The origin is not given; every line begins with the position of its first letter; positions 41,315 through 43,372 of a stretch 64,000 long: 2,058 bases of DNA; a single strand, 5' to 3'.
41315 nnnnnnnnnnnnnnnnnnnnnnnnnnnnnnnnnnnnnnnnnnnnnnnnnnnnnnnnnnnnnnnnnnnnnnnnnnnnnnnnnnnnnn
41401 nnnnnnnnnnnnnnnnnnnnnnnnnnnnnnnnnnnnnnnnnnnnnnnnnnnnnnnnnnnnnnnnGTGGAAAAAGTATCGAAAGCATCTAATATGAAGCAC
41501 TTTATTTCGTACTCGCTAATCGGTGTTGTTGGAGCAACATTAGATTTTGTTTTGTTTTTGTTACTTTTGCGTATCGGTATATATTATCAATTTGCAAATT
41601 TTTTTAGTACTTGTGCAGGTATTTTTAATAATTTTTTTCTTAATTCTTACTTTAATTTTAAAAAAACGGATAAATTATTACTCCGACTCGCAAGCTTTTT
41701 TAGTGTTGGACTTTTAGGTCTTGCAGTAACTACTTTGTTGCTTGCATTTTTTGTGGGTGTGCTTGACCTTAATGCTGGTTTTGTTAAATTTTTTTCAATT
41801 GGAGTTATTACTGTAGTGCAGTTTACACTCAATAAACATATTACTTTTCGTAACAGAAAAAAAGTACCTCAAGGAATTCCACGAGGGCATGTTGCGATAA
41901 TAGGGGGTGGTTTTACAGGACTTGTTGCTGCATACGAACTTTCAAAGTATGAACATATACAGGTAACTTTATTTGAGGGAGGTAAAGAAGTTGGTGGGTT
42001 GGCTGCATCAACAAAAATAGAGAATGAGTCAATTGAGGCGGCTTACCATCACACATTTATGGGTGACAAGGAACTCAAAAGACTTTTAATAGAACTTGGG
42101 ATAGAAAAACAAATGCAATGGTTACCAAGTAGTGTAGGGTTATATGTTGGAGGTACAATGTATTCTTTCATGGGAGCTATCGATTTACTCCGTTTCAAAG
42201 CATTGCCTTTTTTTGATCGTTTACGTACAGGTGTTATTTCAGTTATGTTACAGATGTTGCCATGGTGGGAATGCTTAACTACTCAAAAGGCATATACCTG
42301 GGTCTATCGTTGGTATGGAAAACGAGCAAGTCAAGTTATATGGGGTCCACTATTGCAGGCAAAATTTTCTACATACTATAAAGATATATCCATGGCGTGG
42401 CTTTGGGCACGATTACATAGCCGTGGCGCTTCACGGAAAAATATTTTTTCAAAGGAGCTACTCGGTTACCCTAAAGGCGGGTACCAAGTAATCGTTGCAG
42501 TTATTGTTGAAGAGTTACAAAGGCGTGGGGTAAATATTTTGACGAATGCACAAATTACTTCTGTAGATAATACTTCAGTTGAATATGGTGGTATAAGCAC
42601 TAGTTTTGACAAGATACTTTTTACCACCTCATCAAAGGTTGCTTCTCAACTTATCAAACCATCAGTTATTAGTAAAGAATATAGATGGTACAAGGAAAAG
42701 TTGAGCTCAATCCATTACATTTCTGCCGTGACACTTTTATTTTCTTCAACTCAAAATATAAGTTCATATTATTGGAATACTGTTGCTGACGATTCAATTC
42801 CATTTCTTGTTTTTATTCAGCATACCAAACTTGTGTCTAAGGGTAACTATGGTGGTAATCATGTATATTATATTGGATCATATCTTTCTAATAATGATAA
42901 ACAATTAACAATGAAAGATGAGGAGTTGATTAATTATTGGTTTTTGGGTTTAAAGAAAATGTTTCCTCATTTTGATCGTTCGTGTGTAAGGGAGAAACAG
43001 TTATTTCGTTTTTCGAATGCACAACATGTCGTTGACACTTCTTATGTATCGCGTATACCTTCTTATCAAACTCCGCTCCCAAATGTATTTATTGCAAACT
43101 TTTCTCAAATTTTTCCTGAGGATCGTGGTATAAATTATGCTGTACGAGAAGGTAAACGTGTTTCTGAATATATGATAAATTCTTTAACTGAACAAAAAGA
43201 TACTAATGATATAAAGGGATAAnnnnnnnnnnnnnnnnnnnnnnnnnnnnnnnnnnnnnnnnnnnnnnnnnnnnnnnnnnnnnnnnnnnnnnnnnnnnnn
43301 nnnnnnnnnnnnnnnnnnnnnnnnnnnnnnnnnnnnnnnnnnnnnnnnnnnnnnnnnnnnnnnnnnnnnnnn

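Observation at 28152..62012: About 34-kb surface-glycan super-locus with at least 10 glycosyltransferases and accessory modification enzymes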

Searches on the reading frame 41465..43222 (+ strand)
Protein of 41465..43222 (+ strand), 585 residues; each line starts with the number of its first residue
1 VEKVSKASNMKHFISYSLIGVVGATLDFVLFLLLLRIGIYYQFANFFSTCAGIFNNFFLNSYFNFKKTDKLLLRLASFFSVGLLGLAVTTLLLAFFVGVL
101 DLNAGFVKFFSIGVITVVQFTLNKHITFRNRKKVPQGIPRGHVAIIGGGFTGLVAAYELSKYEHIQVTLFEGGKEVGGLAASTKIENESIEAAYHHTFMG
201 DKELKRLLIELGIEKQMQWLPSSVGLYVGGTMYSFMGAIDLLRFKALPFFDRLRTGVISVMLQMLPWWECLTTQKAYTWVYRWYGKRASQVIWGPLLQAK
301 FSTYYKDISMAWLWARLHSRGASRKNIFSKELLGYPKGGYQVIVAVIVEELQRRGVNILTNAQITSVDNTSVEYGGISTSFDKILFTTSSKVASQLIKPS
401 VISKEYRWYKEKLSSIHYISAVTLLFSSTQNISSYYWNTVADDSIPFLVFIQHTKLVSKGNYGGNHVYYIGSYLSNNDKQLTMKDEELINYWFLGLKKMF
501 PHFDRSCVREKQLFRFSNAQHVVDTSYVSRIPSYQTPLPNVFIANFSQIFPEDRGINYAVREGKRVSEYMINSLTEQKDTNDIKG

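Call 4: search_protein_families(library=pfam, proteins=[window:41465-43222:+], max_evalue=0.01)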
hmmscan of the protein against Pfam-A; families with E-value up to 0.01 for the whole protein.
window:41465-43222:+ (585 aa): 10 families
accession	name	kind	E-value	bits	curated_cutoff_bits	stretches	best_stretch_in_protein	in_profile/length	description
PF01593.30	Amino_oxidase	-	1.5e-21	77.7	19.8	1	150-570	1-442/443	Flavin containing amine oxidoreductase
PF04138.20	GtrA_DPMS_TM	-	1.3e-20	74.2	26.1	1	16-128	2-117/117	GtrA/DPMS, transmembrane domain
PF13450.12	NAD_binding_8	-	4.6e-11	43.3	21.9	1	145-208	1-65/68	NAD(P)-binding Rossmann-like domain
PF01266.30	DAO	-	6.5e-10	39.5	27.9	1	142-178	1-36/353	FAD dependent oxidoreductase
PF00070.33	Pyr_redox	-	4.9e-07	30.6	22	1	142-177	1-35/82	Pyridine nucleotide-disulphide oxidoreductase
PF07992.20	Pyr_redox_2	-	3.5e-06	27.1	26.1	1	141-177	143-178/291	Pyridine nucleotide-disulphide oxidoreductase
PF03486.20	HI0933_like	-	0.00016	21.6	50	0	142-177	2-36/244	HI0933-like protein Rossmann domain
PF00890.30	FAD_binding_2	-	0.00065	19.4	20.4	1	143-179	2-37/414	FAD binding domain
PF13454.12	NAD_binding_9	-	0.0027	18.2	21.8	1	144-184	1-44/155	FAD-NAD(P)-binding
PF01946.23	Thi4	-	0.0055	16.4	26.2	1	142-178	19-55/235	Thi4 family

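Call 13: search_protein_families(library=ncbifam, proteins=[window:41465-43222:+], max_evalue=0.001)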
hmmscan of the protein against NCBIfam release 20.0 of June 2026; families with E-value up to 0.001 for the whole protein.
window:41465-43222:+ (585 aa): 19 families
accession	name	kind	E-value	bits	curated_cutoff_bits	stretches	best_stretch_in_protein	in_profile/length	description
NF005560.0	PRK07233.1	equivalog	4.5e-121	404.7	252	1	142-572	2-430/435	hypothetical protein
TIGR03467.1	HpnE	equivalog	1.3e-16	61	283.05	1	143-544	1-402/430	hydroxysqualene dehydroxylase HpnE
NF005547.0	PRK07208.1-3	equivalog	2e-12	46.6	380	1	142-444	6-312/465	hypothetical protein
TIGR00562.1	proto_IX_ox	equivalog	7e-11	41.4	97.85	1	140-228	2-91/470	protoporphyrinogen oxidase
NF008841.0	PRK11883.1-1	equivalog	1.8e-10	40.3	517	1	142-217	5-82/453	protoporphyrinogen oxidase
NF005548.0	PRK07208.1-4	equivalog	1.9e-08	33.4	389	1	142-372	5-243/488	hypothetical protein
NF005549.0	PRK07208.1-5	equivalog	2.2e-07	29.7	587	1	142-203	6-70/534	hypothetical protein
NF058655.1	CrtID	equivalog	4.3e-07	29.1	640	0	143-184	1-41/478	bifunctional phytoene desaturase/3,4-desaturase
NF008845.0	PRK11883.1-5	equivalog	7.6e-07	27.8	560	1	142-217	6-86/468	protoporphyrinogen oxidase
NF009410.0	PRK12771.1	subfamily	1.3e-06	27.3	516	1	139-179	137-176/566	NAD(P)-binding protein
TIGR02731.1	phytoene_desat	equivalog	1.9e-06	26.9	569.4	1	143-221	2-80/453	15-cis-phytoene desaturase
NF005546.0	PRK07208.1-2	equivalog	2.3e-06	26.5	418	1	142-204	6-68/527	hypothetical protein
TIGR03219.1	salicylate_mono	equivalog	1.5e-05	23.9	446.35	1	143-192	3-52/414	salicylate 1-monooxygenase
NF053546.1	violacein_VioA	equivalog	3.4e-05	23.3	600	0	143-191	2-54/411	flavin-dependent violacein biosynthesis tryptophan-2 monooxygenase VioA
TIGR00275.1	TIGR00275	subfamily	5.7e-05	22.1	183.8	0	143-177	1-34/401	aminoacetone oxidase family FAD-binding enzyme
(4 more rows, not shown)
